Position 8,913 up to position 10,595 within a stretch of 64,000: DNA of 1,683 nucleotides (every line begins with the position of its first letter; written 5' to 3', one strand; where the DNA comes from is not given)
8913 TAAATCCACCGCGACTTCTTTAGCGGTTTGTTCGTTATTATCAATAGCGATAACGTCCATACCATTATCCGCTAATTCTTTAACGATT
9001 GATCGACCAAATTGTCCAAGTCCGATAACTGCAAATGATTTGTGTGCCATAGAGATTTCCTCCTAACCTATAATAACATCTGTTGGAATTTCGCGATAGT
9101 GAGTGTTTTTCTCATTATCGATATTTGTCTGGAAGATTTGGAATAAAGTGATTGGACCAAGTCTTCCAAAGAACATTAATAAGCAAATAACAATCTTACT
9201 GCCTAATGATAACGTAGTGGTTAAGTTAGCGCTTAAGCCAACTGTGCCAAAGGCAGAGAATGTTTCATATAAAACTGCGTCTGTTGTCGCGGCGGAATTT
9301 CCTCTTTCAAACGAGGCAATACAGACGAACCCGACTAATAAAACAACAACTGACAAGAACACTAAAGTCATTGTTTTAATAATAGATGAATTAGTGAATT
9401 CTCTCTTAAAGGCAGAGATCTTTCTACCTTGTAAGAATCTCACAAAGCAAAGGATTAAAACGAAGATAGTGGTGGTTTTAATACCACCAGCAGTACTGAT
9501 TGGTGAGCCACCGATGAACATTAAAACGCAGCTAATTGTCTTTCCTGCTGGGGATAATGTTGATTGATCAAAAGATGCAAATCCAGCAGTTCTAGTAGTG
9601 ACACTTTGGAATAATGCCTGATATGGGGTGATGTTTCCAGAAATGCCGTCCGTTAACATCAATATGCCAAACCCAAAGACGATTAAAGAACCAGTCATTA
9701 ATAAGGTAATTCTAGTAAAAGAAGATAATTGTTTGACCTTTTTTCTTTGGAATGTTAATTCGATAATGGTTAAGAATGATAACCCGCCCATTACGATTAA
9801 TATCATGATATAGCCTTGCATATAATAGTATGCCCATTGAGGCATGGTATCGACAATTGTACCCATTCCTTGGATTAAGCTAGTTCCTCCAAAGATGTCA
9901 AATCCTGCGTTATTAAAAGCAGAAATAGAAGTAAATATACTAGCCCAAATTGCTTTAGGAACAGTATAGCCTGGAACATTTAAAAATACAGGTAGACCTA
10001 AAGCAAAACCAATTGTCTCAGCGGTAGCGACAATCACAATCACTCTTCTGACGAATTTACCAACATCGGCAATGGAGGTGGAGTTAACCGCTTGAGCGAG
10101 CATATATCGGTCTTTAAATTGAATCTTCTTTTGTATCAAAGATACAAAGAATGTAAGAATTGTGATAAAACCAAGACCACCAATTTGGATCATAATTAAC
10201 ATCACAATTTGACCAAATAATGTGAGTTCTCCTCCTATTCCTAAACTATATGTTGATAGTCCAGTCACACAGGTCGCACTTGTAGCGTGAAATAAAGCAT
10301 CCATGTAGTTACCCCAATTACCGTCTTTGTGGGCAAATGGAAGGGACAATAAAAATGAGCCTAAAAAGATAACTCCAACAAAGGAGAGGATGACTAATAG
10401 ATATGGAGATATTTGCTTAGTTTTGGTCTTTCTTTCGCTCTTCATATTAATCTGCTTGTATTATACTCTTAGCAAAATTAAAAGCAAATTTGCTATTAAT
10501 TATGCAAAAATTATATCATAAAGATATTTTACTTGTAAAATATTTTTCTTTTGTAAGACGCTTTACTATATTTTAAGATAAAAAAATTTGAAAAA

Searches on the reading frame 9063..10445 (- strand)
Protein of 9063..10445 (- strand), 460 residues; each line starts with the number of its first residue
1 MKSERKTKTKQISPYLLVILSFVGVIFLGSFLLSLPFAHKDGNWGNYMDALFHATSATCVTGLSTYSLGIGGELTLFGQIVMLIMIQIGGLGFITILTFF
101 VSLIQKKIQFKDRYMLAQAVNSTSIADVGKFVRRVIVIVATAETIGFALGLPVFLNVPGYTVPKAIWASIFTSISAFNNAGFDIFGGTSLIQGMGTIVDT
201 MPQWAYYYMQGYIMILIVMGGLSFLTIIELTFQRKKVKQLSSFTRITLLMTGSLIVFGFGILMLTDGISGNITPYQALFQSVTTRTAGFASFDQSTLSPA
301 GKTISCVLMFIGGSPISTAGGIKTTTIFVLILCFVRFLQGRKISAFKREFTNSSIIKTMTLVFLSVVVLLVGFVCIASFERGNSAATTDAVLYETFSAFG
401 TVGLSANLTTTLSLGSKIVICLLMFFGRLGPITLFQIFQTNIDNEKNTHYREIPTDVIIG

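Call 80: search_protein_families(library=pfam, proteins=[window:9063-10445:-], max_evalue=0.0001)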
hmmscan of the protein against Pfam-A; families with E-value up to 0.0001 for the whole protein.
window:9063-10445:- (460 aa): 1 family
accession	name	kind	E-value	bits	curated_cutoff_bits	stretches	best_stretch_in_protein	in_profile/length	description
PF02386.22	TrkH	-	1.3e-40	139.8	27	1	13-449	34-501/502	Cation transport protein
